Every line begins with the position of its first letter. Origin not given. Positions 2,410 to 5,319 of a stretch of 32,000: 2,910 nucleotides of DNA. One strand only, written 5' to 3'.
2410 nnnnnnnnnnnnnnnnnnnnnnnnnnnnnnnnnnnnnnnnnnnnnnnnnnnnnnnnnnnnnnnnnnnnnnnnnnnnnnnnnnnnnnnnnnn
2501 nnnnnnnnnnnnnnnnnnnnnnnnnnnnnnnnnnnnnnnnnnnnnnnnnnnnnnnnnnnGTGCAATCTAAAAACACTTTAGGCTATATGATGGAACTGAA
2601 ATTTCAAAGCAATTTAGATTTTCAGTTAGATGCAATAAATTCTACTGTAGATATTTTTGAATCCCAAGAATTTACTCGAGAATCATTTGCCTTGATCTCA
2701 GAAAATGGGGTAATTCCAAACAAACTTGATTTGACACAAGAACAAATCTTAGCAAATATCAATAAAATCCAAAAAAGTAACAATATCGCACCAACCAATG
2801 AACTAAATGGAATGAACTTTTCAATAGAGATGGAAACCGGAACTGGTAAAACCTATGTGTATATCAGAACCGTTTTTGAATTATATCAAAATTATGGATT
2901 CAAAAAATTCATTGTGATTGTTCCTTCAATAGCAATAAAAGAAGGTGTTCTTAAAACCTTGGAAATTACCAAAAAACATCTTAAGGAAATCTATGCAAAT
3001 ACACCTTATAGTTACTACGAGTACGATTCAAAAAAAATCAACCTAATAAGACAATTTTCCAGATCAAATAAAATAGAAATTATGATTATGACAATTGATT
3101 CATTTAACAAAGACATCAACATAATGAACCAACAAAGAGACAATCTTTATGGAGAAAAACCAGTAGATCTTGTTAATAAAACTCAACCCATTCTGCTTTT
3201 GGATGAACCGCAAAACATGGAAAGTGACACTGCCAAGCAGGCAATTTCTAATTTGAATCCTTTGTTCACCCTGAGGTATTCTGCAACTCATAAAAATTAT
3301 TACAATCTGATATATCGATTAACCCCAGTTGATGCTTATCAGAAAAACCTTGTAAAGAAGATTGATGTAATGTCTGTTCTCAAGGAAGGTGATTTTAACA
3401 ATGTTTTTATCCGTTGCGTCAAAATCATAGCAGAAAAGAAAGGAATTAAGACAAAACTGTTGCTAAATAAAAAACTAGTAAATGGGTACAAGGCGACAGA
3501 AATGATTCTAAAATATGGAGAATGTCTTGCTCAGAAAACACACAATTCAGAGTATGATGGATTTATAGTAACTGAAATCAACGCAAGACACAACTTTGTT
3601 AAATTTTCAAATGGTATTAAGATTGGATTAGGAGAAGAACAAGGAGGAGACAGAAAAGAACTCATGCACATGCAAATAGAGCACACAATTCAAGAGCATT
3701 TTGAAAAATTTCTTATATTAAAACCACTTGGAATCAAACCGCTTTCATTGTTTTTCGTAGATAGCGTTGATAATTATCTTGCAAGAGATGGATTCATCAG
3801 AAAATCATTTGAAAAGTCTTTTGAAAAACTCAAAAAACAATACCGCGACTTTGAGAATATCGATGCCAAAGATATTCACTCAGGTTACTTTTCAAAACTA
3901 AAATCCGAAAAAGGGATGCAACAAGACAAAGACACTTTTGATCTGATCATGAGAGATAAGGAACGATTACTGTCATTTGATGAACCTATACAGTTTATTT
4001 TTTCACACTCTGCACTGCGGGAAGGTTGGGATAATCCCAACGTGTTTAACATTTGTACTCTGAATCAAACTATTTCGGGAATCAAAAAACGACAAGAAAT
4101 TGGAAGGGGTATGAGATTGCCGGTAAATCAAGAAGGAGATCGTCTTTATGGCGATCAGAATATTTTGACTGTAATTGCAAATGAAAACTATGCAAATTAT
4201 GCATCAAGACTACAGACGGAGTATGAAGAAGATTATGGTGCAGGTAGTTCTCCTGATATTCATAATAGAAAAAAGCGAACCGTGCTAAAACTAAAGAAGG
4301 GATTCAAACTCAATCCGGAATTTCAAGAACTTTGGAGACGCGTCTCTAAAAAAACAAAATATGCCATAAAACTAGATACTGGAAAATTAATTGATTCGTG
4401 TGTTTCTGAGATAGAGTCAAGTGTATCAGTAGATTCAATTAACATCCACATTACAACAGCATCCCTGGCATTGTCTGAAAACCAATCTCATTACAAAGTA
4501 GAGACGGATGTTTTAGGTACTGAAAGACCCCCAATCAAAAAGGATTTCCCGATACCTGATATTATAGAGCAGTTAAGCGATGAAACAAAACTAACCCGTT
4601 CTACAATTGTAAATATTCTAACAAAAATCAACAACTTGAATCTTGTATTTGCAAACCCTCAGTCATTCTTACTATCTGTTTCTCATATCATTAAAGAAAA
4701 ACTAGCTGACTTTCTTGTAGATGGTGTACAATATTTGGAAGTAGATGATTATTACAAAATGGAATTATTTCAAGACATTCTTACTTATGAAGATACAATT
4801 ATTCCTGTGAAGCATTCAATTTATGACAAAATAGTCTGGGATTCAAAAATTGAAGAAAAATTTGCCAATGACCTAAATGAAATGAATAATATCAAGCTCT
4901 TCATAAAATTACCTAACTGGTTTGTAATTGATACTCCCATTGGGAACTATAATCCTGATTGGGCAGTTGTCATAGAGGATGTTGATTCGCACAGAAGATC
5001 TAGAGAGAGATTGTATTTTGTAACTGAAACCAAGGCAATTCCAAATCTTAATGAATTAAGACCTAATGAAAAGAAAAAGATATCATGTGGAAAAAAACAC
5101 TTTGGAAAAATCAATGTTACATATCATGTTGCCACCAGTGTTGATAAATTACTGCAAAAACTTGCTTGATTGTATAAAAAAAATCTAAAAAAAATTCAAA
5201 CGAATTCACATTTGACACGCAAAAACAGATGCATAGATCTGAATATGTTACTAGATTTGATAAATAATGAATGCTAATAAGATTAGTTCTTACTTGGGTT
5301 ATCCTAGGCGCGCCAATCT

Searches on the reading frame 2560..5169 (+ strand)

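Call 6: search_protein_families(library=pfam, proteins=[window:2560-5169:+], max_evalue=0.01)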
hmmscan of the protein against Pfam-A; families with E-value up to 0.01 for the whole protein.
window:2560-5169:+ (869 aa): 4 families
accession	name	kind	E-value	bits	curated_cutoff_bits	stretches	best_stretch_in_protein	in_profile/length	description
PF19778.5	RE_endonuc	-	4.2e-35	120.3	23.4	1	752-859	2-106/108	Endonuclease domain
PF04851.21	ResIII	-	2.8e-16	60.3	22.5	1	59-245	7-163/164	Type III restriction enzyme, res subunit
PF00270.35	DEAD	-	9.7e-10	38.9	26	1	82-245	12-161/167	DEAD/DEAH box helicase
PF02562.22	PhoH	-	0.00041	20.3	27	1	91-175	26-108/205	PhoH-like protein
